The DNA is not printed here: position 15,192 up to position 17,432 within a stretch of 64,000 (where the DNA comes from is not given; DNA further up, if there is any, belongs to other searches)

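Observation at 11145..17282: Arn-like cluster for a modified (aminated/methylated) sugar with a GT2 plus GT-C-like pair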

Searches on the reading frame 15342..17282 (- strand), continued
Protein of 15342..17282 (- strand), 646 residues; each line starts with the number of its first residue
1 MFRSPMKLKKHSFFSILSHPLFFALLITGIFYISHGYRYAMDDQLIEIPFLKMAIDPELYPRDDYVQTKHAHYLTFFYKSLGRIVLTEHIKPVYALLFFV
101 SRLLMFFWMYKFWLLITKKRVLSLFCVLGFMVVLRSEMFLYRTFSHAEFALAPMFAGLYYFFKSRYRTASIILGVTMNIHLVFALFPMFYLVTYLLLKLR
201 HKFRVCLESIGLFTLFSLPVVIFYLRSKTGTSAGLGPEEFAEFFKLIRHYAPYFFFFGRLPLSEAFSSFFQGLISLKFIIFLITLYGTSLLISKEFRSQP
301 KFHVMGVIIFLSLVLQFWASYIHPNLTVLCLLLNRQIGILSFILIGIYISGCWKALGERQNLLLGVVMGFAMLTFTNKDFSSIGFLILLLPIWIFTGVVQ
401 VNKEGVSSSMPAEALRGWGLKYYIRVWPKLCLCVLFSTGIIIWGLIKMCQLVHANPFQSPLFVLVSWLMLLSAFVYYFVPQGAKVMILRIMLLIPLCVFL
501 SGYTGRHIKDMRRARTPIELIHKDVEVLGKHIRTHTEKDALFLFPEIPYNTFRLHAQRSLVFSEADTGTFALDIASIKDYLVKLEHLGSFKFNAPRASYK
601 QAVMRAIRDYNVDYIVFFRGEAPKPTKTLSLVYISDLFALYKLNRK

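Call 37: predict_structure(alignment_id=A2)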
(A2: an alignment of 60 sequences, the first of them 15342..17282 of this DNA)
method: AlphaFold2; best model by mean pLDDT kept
length: 646 residues; sequences in the alignment: 60
mean_pLDDT: 91.1   pTM: 0.91
mean pLDDT of the five models: 91.1, 90.3, 90.2, 90.1, 89.7
residues with pLDDT >= 90: 515; 70-90: 77; 50-70: 45; < 50: 9
segments of 3 or more residues with pLDDT < 50: 406-408, 410-412
pLDDT, mean of each block of 10 residues (from residue 1): 57 85 98 96 95 98 95 95 98 98 98 98 97 92 96 98 98 98 97 95 96 98 86 83 92 94 95 94 96 93 98 97 94 95 97 94 93 92 89 80 52 50 63 73 73 76 93 97 96 95 95 93 97 98 94 97 92 88 95 85 97 97 97 98 95
secondary structure, 60 per line:
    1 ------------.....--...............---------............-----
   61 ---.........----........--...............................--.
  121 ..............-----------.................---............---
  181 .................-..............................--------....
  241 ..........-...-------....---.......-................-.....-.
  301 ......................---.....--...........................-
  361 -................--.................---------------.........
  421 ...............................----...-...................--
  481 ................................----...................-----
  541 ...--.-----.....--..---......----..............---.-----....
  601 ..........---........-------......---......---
elements in order: H13-17 H20-34 H44-55 H64-72 H77-84 H87-117 H120-134 H146-162 H166-177 H181-197 H199-228 H237-250 H262-265 H269-275 H277-292 H294-298 H300-322 H326-330 H333-359 H362-377 H380-396 H412-451 H460-478 H481-512 H517-535 E541-543 H552-556 H564-569 H574-587 H597-610 E614-618 E629-634 E638-643
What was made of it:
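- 15342..17282 (-): Polytopic membrane protein of 646 aa from the DUF6798 family. It has a GT-C fold, about 15 TM helices, N-terminus in and C-terminus out, and a C-terminal alpha/beta domain of about 130 aa outside. Candidate transferase of a lipid-linked sugar to an unknown periplasmic acceptor. AF2 pLDDT 91.1, pTM 0.91 (call 37).
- On GT-C fold glycosyltransferase superfamily: AF2 model pLDDT 91.1, pTM 0.91 (call 37). Loop 35-86 contains helices 44-55, 64-72 and 77-84 (call 37).
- GT-C fold: AF2 pLDDT 91 (call 37).
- Tried and rejected: It was replaced by a 60-sequence model (call 37).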

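Call 40: fold_search(model_id=the predicted structure, library=pdb)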
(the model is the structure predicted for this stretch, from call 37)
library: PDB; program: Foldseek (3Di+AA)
matches with E <= 10: 260; with E <= 0.001: 4
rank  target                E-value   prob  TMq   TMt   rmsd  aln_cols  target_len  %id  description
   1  7zli_A                1.7e-04  1.00  0.29  0.28  19.8       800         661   12  Cryo-EM structure of C-mannosyltransferase CeDPY19, in complex with Dol25-P-Man and bound to CMT2-Fab and anti-Fab nan (released 2023-01-11)
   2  7zlh_A                3.9e-04  1.00  0.28  0.28  21.2       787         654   12  Cryo-EM structure of C-mannosyltransferase CeDPY19, in apo state, bound to CMT2-Fab and anti-Fab nanobody (released 2023-01-11)
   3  5f15                  4.4e-04  1.00  0.42  0.49  13.6       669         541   10  Crystal Structure of ArnT from Cupriavidus metallidurans bound to Undecaprenyl phosphate (released 2016-02-17)
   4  5ezm                  8.6e-04  1.00  0.37  0.43  14.1       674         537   12  Crystal Structure of ArnT from Cupriavidus metallidurans in the apo state (released 2016-02-17)
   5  8agb_A                1.6e-03  1.00  0.39  0.39  13.9       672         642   11  Structure of yeast oligosaccharylransferase complex with lipid-linked oligosaccharide bound (released 2022-12-07)
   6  9n9j_I                1.8e-03  1.00  0.34  0.32  19.4       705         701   14  Structure of a GRP94 folding intermediate engaged with a CCDC134- and FKBP11-bound secretory translocon (released 2025-11-19)
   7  7oci_F                2.5e-03  1.00  0.42  0.42  13.1       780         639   12  Cryo-EM structure of yeast Ost6p containing oligosaccharyltransferase complex (released 2022-02-16)
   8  6c26_A                3.5e-03  1.00  0.37  0.36  14.3       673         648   11  The Cryo-EM structure of a eukaryotic oligosaccharyl transferase complex (released 2018-01-31)
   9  6ezn_F                3.5e-03  1.00  0.39  0.39  14.4       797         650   10  Cryo-EM structure of the yeast oligosaccharyltransferase (OST) complex (released 2018-01-17)
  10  8b6l_I                4.8e-03  1.00  0.36  0.34  18.8       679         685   14  Subtomogram average of the human Sec61-TRAP-OSTA-translocon (released 2022-12-07)
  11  8age_A                1.1e-02  1.00  0.41  0.41  13.0       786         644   11  Structure of yeast oligosaccharylransferase complex with acceptor peptide bound (released 2022-12-07)
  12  8if8_C                1.1e-02  1.00  0.41  0.43  13.3       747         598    9  Arabinosyltransferase AftA (released 2023-05-31)
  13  8if8_B                1.1e-02  1.00  0.40  0.42  12.9       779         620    9  Arabinosyltransferase AftA (released 2023-05-31)
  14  8agc_A                2.0e-02  0.99  0.35  0.33  17.9       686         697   13  Structure of yeast oligosaccharylransferase complex with lipid-linked oligosaccharide and non-acceptor peptide bound (released 2022-12-07)
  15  6ftg_5                2.5e-02  0.98  0.34  0.34  17.5       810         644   11  Subtomogram average of OST-containing ribosome-translocon complexes from canine rough microsomal membranes (released 2018-03-21)
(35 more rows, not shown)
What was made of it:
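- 15342..17282 (-): Foldseek PDB hits: DPY19 at 1.7e-4, ArnT 5f15 at 4.4e-4 (TMt 0.49), STT3, AftA (call 40).
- On GT-C fold glycosyltransferase superfamily: Foldseek PDB ranks 1-17 are all GT-C (DPY19 at 1.7e-4, ArnT at 4.4e-4 with TMt 0.49, STT3, AftA, ALG3), while transporters have probability at or below 0.18 (call 40).
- The 17 best Foldseek PDB hits are all GT-C enzymes, while MurJ, MATE and MFS transporters have probability at or below 0.18 (call 40). It has aminotransferase + DPM1/ArnC-like GT2 + GT-C logic, and ArnT is among the best fold matches (TMt 0.49, call 40). The fold matches protein- and glycan-modifying GT-Cs (DPY19, STT3, AftA) equally well (call 40). PIGU appears among the weak fold hits (ranks 18-19, call 40). 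Transporter folds score at probability 0.18 or lower, against 1.0 for catalytic GT-Cs (call 40).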

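Call 47: search_solved_structures(query=L001:9287-9991:+, max_evalue=0.001)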
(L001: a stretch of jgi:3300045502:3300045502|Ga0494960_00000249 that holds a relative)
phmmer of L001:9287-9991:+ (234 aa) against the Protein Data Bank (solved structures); distinct sequences matched with E-value up to 0.001: 4.
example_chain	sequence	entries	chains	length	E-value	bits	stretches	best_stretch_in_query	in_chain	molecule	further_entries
5mlz_A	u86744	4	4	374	9.9e-10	41.5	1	1-116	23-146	Dolichol monophosphate mannose synthase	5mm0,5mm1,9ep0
9hwj_A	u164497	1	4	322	2.8e-07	33.5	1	2-158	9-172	Undecaprenyl-phosphate 4-deoxy-4-formamido-L-arabinose transferase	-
9bhc_C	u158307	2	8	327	5.4e-07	32.6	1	2-157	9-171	Undecaprenyl-phosphate 4-deoxy-4-formamido-L-arabinose transferase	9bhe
8vxh_A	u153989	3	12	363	6.6e-07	32.3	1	2-157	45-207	Undecaprenyl-phosphate 4-deoxy-4-formamido-L-arabinose transferase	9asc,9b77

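Call 48: search_protein_families(library=ncbifam, proteins=[L001:9287-9991:+, L010:11973-12743:+, L010:12762-13883:-, L010:13910-14941:-, L010:16560-18407:-], max_evalue=0.001)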
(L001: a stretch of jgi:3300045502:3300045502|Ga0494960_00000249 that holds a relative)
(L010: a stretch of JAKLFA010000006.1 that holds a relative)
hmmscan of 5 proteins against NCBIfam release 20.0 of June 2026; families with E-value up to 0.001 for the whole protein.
L001:9287-9991:+ (234 aa): 8 families
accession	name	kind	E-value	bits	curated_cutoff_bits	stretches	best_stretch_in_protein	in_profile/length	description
TIGR04182.1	glyco_TIGR04182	equivalog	2.8e-28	99.2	325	1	3-223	2-211/293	S-layer glycoprotein N-glycosyltransferase AglJ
NF041391.1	DPhHxTase_Halo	equivalog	4.7e-19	68.2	375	1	9-164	3-157/213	dolichyl-phosphate hexose transferase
NF007986.1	PRK10714.1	equivalog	2.7e-09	36.5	529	1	3-159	8-171/316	undecaprenyl-phosphate 4-deoxy-4-formamido-L-arabinose transferase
NF010496.0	PRK13915.1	equivalog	2.2e-07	30.3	262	1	2-58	32-93/307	glucosyl-3-phosphoglycerate synthase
TIGR04283.1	glyco_like_mftF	equivalog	6.4e-07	29.2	182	1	3-61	1-68/221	TIGR04283 family arsenosugar biosynthesis glycosyltransferase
NF047588.1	GlcsyltransPgfSStrep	equivalog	7.5e-06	25.4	500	1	1-131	1-139/308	glycosyltransferase PgfS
NF058614.1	PPMAGASynPpgS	equivalog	3.9e-05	23.2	370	1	4-162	3-167/226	polyprenyl-phospho-N-acetylgalactosaminyl synthase PpgS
NF045692.1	OglycostaseCruG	equivalog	0.00034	19.7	600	1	2-48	42-90/386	2'-O-glycosyltransferase CruG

L010:11973-12743:+ (256 aa): 22 families
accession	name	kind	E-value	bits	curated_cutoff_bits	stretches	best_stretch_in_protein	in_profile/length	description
TIGR04182.1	glyco_TIGR04182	equivalog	1.3e-17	64.1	325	1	16-231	3-205/293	S-layer glycoprotein N-glycosyltransferase AglJ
NF058614.1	PPMAGASynPpgS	equivalog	1.6e-16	60.4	370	1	15-216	2-195/226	polyprenyl-phospho-N-acetylgalactosaminyl synthase PpgS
NF007986.1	PRK10714.1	equivalog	1.5e-15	57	529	1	17-227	10-210/316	undecaprenyl-phosphate 4-deoxy-4-formamido-L-arabinose transferase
TIGR03937.1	PgaC_IcaA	equivalog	1e-13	51.1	422.3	1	14-114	46-143/407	poly-beta-1,6-N-acetyl-D-glucosamine synthase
NF047588.1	GlcsyltransPgfSStrep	equivalog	1.7e-13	50.5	500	1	17-185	5-169/308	glycosyltransferase PgfS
NF041391.1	DPhHxTase_Halo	equivalog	2.3e-11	43.1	375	1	21-229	3-194/213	dolichyl-phosphate hexose transferase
TIGR03469.1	HpnB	hypoth_equivalog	1.5e-10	40.6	379.25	1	16-132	47-171/386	hopene-associated glycosyltransferase HpnB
NF045692.1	OglycostaseCruG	equivalog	4.3e-10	39.1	600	1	14-122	42-153/386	2'-O-glycosyltransferase CruG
TIGR04283.1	glyco_like_mftF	equivalog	5.1e-08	32.8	182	1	17-64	3-51/221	TIGR04283 family arsenosugar biosynthesis glycosyltransferase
NF038302.1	EPS_HpsE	equivalog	8.1e-07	28.3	300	1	17-115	5-105/307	hormogonium polysaccharide biosynthesis glycosyltransferase HpsE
NF007482.0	PRK10073.1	equivalog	1.4e-06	27.5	423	1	16-119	9-108/334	glycosyltransferase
NF047683.1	TeichurnBiosyTuaG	equivalog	2.5e-06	27.3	400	1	16-120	9-110/252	teichuronic acid biosynthesis protein TuaG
NF041875.1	EPS_EpsD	equivalog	4.4e-06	26.3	370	1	17-124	3-107/325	exopolysaccharide biosynthesis glycosyltransferase EpsD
TIGR03965.1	mycofact_glyco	equivalog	7.3e-06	25.1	280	1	14-128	75-186/467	mycofactocin biosynthesis glycosyltransferase MftF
TIGR01556.1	rhamnosyltran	subfamily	1.7e-05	24.2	200.55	1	21-123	2-100/281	rhamnosyltransferase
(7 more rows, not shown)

L010:12762-13883:- (373 aa): 17 families
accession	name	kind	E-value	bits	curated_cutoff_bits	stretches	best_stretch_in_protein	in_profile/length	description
TIGR03588.1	PseC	equivalog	1.5e-99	333.4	423.5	1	5-370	4-377/380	UDP-4-amino-4,6-dideoxy-N-acetyl-beta-L-altrosamine transaminase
NF008658.2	PRK11658.1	equivalog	1.6e-85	287.1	631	1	4-370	6-374/379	UDP-4-amino-4-deoxy-L-arabinose aminotransferase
TIGR04181.1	NHT_00031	hypoth_equivalog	6.6e-76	255.5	420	1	8-352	6-357/359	LegC family aminotransferase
NF008687.0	PRK11706.1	equivalog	8.9e-72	241.9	375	1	12-370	11-371/375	dTDP-4-amino-4,6-dideoxygalactose transaminase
TIGR02379.1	ECA_wecE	subfamily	6e-59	199.7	434.85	1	10-367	10-369/376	dTDP-4-amino-4,6-dideoxy-D-glucose transaminase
TIGR04427.1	PLP_DesI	equivalog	1.1e-53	182.7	650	1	21-366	41-376/390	dTDP-4-dehydro-6-deoxyglucose aminotransferase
NF011936.0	PRK15407.1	equivalog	9e-46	156.5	423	1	13-371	48-434/440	lipopolysaccharide biosynthesis protein RfbH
NF005695.0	PRK07503.1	equivalog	2.2e-06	26.6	666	1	34-211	68-243/403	methionine gamma-lyase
NF005816.0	PRK07682.1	equivalog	5.8e-06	25.2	620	1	54-152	98-202/390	aminotransferase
NF006003.0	PRK08133.1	equivalog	3.1e-05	22.8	522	1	32-212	67-247/396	O-succinylhomoserine sulfhydrylase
NF004770.0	PRK06108.1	subfamily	4.9e-05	22.3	422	1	37-152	87-209/396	pyridoxal phosphate-dependent aminotransferase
NF004621.0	PRK05957.1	equivalog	5.7e-05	22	498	1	58-126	101-167/389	pyridoxal phosphate-dependent aminotransferase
NF005732.0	PRK07550.1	equivalog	0.00019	20.6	366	1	53-126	100-173/389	aminotransferase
NF004975.0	PRK06348.1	equivalog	0.00023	20.3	549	1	49-124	92-167/384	pyridoxal phosphate-dependent aminotransferase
NF005817.0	PRK07683.1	equivalog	0.00035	19.4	575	1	52-124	95-166/387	aminotransferase A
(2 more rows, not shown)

L010:13910-14941:- (343 aa): 27 families (the best 25 are shown)
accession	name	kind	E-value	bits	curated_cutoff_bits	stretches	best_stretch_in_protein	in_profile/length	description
TIGR01181.1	dTDP_gluc_dehyt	equivalog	1.8e-97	326.3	365.1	1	4-325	2-321/321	dTDP-glucose 4,6-dehydratase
NF007582.0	PRK10217.1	equivalog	3.4e-60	204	698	1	1-325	1-341/355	dTDP-glucose 4,6-dehydratase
NF007490.0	PRK10084.1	subfamily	3.6e-59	200.6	649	1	4-329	3-348/361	dTDP-glucose 4,6-dehydratase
TIGR04180.1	EDH_00030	hypoth_equivalog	7.1e-53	179.6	475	1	4-269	1-260/297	NAD-dependent 4,6-dehydratase LegB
TIGR01179.1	galE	equivalog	3.2e-41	141.3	262.3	1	4-318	2-328/332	UDP-glucose 4-epimerase GalE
NF011728.1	PRK15181.1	equivalog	2.2e-26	92.7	760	1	2-318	16-340/348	Vi polysaccharide biosynthesis UDP-N-acetylglucosaminuronic acid C-4 epimerase TviC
TIGR02197.1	heptose_epim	equivalog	4.4e-26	91.8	274.6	1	4-315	1-313/316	ADP-glyceromanno-heptose 6-epimerase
TIGR01472.1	gmd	equivalog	2.2e-25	89.6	415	1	3-267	2-270/342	GDP-mannose 4,6-dehydratase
NF007956.0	PRK10675.1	subfamily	3.7e-24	85.5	394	1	3-317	2-331/338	UDP-glucose 4-epimerase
NF008872.0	PRK11908.1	equivalog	9.3e-20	70.9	294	1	1-267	1-273/349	bifunctional UDP-4-keto-pentose/UDP-xylose synthase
TIGR03466.1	HpnA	hypoth_equivalog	1.5e-18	66.8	367.65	1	3-201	2-189/327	hopanoid-associated sugar epimerase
NF047922.1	GDPFucSynFcl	equivalog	2.1e-15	56.9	500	1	93-320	73-306/308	GDP-L-fucose synthase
TIGR02622.1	CDP_4_6_dhtase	equivalog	3.1e-15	56.2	278.45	1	2-319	5-334/352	CDP-glucose 4,6-dehydratase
NF008360.0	PRK11150.1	equivalog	1.5e-13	50.7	452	1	4-269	2-258/310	ADP-glyceromanno-heptose 6-epimerase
NF042422.1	oxyalk_red_OleD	equivalog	1.3e-12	47.8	580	1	3-269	2-254/329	2-alkyl-3-oxoalkanoate reductase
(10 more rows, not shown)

L010:16560-18407:- (615 aa): 0 families
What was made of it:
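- That GT2's best family hits are AglJ (2.8e-28), dolichyl-P hexose transferase and ArnC (calls 47, 48).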

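Call 49: find_related_loci(query=window:15342-17282:-, collection=metagenome_contigs, flank=10000)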
Query window:15342-17282:- (646 aa) in metagenome_contigs; peptide patterns used: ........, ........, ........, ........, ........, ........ (x = any residue, [..] = any of these).
84 stretches matched a pattern, but none encodes a relative of the query by tblastn (E <= 1e-3).
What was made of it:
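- Tried and rejected: A metagenome scan for close relatives of the 646-aa protein found nothing (call 49).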
